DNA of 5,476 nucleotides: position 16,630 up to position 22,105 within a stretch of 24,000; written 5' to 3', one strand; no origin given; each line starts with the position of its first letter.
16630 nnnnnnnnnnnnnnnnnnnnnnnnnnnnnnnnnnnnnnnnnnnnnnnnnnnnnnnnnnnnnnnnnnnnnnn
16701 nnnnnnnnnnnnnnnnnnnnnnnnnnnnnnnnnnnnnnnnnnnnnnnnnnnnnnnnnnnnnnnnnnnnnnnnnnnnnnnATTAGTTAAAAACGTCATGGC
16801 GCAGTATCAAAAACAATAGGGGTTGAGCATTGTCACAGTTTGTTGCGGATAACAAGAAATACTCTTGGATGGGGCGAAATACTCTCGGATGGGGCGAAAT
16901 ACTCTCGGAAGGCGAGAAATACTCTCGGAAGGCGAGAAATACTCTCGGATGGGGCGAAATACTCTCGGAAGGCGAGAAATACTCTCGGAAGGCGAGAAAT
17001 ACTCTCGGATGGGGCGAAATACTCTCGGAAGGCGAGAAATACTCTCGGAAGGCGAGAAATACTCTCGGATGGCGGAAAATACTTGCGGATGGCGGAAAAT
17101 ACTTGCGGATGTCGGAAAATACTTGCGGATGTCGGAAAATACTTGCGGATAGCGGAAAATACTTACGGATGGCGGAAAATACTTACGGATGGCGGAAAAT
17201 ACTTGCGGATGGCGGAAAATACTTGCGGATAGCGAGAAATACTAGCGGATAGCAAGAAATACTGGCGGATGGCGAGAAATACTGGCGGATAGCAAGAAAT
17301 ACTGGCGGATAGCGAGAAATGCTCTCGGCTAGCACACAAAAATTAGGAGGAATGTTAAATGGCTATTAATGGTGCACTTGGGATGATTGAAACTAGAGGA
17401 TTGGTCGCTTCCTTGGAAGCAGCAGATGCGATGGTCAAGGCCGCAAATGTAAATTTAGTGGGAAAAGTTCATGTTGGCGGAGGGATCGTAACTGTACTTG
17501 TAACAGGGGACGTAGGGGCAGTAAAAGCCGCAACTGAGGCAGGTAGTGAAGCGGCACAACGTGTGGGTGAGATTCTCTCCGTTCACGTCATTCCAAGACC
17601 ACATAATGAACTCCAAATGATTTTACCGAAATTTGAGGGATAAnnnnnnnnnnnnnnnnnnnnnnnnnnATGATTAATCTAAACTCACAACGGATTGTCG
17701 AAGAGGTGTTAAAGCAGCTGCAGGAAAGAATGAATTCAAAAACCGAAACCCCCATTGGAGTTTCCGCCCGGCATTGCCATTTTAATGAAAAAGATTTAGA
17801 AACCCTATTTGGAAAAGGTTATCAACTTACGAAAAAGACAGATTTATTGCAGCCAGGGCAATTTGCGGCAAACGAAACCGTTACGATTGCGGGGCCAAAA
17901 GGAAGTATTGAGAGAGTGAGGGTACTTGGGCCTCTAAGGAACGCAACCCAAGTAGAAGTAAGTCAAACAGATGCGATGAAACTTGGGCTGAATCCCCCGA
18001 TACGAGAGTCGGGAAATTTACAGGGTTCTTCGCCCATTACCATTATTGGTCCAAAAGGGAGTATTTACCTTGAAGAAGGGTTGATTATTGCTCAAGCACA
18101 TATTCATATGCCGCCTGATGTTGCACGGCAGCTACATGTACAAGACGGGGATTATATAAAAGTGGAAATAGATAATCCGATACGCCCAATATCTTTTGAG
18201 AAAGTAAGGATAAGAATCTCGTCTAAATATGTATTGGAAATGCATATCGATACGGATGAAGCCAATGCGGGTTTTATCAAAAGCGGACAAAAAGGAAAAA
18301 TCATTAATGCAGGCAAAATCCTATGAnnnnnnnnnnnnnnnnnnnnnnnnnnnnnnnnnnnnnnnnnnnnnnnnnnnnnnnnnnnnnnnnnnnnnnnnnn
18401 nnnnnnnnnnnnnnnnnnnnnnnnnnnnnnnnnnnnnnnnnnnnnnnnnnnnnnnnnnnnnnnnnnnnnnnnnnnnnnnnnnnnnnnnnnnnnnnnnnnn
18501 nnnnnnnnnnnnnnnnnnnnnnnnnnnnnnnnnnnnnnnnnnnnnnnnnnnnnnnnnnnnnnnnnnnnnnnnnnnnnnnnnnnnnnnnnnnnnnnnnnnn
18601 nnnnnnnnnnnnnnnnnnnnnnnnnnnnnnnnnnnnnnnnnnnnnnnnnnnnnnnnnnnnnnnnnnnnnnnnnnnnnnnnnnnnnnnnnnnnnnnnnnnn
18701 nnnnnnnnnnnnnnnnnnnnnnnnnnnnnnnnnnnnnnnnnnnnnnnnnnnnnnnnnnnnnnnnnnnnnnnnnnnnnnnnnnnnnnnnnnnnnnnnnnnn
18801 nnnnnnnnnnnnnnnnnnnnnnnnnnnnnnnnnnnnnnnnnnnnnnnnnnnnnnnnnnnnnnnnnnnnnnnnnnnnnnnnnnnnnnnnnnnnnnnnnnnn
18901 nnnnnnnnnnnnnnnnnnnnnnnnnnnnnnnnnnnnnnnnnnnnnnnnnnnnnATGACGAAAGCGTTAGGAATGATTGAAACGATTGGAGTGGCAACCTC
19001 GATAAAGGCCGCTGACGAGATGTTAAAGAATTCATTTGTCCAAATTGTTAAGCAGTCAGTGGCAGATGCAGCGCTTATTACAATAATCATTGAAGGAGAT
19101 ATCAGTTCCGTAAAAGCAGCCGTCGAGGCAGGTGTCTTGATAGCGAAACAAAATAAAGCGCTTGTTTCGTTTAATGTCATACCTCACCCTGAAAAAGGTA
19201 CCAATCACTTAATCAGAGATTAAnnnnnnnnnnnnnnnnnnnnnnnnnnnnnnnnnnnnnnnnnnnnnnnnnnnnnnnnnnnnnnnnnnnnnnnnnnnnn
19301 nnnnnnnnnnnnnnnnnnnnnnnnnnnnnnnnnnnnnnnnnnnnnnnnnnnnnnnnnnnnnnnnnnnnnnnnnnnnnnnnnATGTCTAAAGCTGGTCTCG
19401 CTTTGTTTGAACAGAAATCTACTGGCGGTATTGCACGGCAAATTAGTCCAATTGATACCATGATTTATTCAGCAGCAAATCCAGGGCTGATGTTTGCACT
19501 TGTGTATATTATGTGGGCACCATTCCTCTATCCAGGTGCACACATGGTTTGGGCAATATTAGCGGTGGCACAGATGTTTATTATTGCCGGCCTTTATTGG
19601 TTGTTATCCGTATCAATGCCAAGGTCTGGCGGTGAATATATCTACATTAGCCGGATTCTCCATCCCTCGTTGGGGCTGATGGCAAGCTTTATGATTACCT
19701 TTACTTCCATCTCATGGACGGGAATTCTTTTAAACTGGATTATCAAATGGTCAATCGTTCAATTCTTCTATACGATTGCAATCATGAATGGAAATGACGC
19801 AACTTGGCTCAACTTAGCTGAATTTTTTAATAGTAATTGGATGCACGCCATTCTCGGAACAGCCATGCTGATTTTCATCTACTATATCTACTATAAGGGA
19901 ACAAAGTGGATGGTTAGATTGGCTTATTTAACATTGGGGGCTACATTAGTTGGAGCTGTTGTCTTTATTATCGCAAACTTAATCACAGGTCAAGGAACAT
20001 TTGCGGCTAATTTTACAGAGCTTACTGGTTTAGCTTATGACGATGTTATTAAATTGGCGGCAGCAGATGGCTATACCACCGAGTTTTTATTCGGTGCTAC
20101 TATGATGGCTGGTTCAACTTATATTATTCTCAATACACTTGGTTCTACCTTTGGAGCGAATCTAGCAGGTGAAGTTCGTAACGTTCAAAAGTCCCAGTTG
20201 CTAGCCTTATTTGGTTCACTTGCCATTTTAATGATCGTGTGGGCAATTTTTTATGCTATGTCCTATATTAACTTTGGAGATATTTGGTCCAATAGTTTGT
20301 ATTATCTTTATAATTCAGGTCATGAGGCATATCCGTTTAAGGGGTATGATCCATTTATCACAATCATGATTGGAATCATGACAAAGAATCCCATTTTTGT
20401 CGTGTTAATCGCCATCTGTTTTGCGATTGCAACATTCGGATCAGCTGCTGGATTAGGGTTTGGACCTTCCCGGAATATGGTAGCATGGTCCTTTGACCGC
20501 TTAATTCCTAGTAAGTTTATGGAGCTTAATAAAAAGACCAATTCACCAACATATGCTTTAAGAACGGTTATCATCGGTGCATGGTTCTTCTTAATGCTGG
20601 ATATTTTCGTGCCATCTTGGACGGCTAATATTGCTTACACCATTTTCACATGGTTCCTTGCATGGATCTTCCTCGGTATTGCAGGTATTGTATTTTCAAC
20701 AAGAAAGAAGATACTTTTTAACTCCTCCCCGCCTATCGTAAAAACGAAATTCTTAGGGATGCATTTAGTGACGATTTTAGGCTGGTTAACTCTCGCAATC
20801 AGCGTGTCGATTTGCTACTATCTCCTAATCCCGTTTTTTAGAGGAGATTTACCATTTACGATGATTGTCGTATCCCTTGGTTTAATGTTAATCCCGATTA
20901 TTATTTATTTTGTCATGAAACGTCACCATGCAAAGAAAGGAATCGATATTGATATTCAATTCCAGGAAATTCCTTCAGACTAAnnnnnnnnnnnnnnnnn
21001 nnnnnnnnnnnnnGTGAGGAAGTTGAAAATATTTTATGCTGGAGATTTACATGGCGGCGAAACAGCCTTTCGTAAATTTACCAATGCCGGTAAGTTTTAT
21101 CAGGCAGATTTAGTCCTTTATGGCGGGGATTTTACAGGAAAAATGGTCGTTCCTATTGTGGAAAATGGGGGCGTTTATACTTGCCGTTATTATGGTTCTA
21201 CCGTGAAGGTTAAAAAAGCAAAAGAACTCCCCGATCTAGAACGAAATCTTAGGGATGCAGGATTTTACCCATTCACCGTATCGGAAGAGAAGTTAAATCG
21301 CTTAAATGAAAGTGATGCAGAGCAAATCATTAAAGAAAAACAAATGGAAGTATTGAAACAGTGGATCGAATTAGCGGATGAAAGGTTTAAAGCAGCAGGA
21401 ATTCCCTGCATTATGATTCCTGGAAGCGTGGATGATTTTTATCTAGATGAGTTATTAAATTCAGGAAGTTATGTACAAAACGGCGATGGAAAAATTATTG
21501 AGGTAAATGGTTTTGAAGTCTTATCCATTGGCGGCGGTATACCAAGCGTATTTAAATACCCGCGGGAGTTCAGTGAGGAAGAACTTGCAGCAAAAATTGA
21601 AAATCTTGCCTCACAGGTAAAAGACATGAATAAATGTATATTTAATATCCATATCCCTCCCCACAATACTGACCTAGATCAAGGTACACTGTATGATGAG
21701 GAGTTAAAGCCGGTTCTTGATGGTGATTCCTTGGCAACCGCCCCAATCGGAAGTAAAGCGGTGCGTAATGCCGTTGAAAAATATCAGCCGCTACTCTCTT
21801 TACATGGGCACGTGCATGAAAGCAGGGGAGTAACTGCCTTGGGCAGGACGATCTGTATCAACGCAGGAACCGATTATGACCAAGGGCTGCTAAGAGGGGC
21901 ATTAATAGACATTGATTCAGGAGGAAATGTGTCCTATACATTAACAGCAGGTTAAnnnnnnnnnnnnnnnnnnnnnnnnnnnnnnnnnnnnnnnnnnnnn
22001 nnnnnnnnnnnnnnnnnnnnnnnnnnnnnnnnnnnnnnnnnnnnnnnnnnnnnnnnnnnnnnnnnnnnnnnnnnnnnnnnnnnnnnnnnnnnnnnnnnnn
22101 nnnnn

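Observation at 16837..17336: About 24 tandem 20-bp repeats between the aldehyde dehydrogenase and the major shell gene, open in all three forward frames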

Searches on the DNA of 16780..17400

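Call 44: search_rna_families(source=window, start=16780, end=17400, threshold=evalue, max_evalue=1)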
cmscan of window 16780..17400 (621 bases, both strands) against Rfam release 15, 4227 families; matches with E-value up to 1: 0.
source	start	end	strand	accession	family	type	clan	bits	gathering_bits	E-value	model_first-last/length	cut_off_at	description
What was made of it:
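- There is no Rfam match at E<=1 (call 44).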

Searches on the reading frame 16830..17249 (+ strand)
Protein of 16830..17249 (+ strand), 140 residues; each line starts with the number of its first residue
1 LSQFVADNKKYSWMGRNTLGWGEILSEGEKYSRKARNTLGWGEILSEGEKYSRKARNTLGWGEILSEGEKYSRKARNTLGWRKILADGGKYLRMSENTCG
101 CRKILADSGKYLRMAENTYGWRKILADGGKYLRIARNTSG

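Call 45: find_homologous_proteins(query=window:16830-17249:+, max_evalue=0.001)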
Query window:16830-17249:+ (140 aa): 2 proteins with E <= 0.001 among 3 candidates.
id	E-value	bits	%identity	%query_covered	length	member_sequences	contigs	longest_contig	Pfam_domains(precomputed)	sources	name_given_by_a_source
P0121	4.5e-25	106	69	54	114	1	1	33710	-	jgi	jgi:hypothetical protein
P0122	4.9e-20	90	75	43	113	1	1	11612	-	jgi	jgi:hypothetical protein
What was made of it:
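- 16830..17252 (+): The longest of three spurious overlapping ORFs produced by the stop-free units. The others are 16840-17232 and 16865-17152. Only two unannotated array-derived 'proteins' match among 5.8 billion (call 45).
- On 20-21-nt constant-size tandem repeats of Bacillus (Subirana and Messeguer): No protein family exists (call 45).
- Only two array-derived hypothetical proteins match among 5.8 billion, with no Pfam domain (call 45).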

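Call 47: find_encoding_contigs(protein=P0121, flank=5000, max_places=3)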
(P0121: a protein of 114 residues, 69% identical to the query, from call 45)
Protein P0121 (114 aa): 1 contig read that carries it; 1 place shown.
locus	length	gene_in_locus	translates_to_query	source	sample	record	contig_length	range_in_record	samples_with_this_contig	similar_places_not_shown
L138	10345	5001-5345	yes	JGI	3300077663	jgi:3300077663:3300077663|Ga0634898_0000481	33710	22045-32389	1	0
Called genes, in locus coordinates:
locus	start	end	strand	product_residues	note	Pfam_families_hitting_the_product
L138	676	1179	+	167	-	PF05198:IF3_N, PF00707:IF3_C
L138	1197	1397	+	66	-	PF01632:Ribosomal_L35p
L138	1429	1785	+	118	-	PF00453:Ribosomal_L20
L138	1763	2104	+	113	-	PF06961:DUF1294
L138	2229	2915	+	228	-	PF09335:VTT_dom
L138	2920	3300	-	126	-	PF27140:YsdB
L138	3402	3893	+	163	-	PF08761:dUTPase_2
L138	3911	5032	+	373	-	PF27529:AMPT, PF05343:Peptidase_M42, PF01546:Peptidase_M20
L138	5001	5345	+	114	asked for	-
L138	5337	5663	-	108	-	PF14098:SSPI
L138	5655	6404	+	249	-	PF22435:MRM3-like_sub_bind, PF08032:SpoU_sub_bind, PF00588:SpoU_methylase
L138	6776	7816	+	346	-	PF02912:Phe_tRNA-synt_N, PF01409:tRNA-synt_2d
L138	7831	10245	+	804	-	PF01588:tRNA_bind, PF03483:B3_4, PF03484:B5, PF17759:tRNA_synthFbeta, PF03147:FDX-ACB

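Call 48: find_encoding_contigs(protein=P0122, flank=5000, max_places=3)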
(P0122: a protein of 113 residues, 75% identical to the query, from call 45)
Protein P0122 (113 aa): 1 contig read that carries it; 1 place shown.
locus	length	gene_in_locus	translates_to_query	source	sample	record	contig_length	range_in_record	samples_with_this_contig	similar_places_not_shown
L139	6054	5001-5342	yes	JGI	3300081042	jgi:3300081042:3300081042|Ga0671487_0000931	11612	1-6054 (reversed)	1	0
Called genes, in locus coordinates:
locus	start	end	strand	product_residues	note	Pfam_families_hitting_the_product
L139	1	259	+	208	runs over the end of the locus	PF13241:NAD_binding_7, PF14824:Sirohm_synth_M, PF22440:SirC_C (weak)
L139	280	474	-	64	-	-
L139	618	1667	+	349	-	PF00723:Glyco_hydro_15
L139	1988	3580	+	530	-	PF20656:MS_N, PF01274:MS_TIM-barrel, PF20659:MS_C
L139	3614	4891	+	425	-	PF00463:ICL, PF13714:PEP_mutase, PF00463:ICL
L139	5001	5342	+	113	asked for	-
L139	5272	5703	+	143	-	PF07997:DUF1694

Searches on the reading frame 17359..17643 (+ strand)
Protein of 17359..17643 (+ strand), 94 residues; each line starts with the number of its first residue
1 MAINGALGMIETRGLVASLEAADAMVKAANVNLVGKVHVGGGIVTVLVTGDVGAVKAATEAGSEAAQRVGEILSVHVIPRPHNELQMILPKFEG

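Call 4: search_protein_families(library=pfam, proteins=[window:17359-17643:+])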
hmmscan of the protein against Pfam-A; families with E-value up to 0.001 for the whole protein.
window:17359-17643:+ (94 aa): 1 family
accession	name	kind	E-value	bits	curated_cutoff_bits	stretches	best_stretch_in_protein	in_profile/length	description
PF00936.24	BMC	-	4.7e-28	97.4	24.5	1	6-81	1-75/75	BMC domain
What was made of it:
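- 17359..17643 (+): BMC-H shell protein gene (downstream flank). Pfam BMC (call 4).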

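Call 13: find_encoding_contigs(protein=window:17359-17643:+, flank=4000, max_places=10)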
Protein window:17359-17643:+ (94 aa): 2 contigs read that carry it; 2 places shown.
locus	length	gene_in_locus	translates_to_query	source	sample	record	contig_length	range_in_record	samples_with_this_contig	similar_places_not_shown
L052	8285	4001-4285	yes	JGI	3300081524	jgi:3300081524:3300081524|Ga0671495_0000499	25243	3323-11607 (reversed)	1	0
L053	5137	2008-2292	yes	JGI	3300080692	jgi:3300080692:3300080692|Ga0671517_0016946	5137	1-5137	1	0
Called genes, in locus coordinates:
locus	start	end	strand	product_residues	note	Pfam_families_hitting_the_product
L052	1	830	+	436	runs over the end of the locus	PF00202:Aminotran_3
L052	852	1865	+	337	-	PF01636:APH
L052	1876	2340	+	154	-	-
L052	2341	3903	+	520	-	PF00171:Aldedh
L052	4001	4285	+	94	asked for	PF00936:BMC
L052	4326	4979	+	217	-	PF06130:PTAC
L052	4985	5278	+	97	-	PF00936:BMC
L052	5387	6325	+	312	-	PF00056:Ldh_1_N, PF02866:Ldh_1_C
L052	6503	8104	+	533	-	PF13520:AA_permease_2, PF00324:AA_permease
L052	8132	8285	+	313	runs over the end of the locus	PF00149:Metallophos (faint)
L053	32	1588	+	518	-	PF00171:Aldedh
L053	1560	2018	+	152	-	-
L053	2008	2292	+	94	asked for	PF00936:BMC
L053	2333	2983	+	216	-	PF06130:PTAC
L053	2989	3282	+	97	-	PF00936:BMC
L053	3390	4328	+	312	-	PF00056:Ldh_1_N, PF02866:Ldh_1_C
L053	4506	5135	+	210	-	?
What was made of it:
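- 17359..17643 (+): The identical protein is encoded in L052 and L053 (call 13).
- JGI annotation called a 152-aa gene on the L053 array (call 13).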

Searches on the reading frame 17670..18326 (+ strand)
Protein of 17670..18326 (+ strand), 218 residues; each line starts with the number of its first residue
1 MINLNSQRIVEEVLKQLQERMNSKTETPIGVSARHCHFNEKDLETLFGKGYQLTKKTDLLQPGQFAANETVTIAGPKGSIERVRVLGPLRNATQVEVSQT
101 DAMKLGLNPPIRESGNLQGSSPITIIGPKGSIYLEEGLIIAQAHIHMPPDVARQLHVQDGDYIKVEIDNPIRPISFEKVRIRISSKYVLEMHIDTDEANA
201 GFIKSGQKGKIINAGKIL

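Call 4: search_protein_families(library=pfam, proteins=[window:17670-18326:+])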
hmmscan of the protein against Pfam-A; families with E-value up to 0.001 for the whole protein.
window:17670-18326:+ (218 aa): 1 family
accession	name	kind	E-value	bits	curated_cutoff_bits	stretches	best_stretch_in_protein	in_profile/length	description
PF06130.18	PTAC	-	1.7e-74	249.8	25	1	28-201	1-173/176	Phosphate propanoyltransferase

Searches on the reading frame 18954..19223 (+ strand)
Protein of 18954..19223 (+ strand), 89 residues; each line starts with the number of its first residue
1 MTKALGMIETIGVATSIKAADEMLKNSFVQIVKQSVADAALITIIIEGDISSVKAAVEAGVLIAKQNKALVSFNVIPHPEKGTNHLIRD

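Call 4: search_protein_families(library=pfam, proteins=[window:18954-19223:+])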
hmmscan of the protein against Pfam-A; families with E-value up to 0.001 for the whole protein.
window:18954-19223:+ (89 aa): 1 family
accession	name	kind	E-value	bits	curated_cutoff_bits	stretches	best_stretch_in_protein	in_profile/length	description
PF00936.24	BMC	-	4.4e-22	78.3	24.5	1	4-79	1-75/75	BMC domain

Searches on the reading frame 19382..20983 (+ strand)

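Call 5: search_protein_families(library=pfam, proteins=[window:19382-20983:+])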
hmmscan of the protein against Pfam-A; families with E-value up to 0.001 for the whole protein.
window:19382-20983:+ (533 aa): 2 families
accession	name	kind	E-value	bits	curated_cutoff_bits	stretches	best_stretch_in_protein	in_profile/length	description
PF13520.12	AA_permease_2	-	6.3e-15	55.4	27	1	41-502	17-425/427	Amino acid permease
PF00324.27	AA_permease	-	3.2e-09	36.4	24.6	1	55-514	32-462/470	Amino acid permease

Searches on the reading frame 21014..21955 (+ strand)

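Call 5: search_protein_families(library=pfam, proteins=[window:21014-21955:+])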
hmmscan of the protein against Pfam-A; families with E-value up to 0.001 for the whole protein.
window:21014-21955:+ (313 aa): 2 families
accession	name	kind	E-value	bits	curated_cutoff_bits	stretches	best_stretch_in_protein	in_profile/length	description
PF00149.33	Metallophos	-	1.4e-06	29.3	21.5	0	117-269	50-190/191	Calcineurin-like phosphoesterase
PF14582.11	Metallophos_3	-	2.3e-05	24.3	28.2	1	99-286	61-238/259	Metallophosphoesterase, calcineurin superfamily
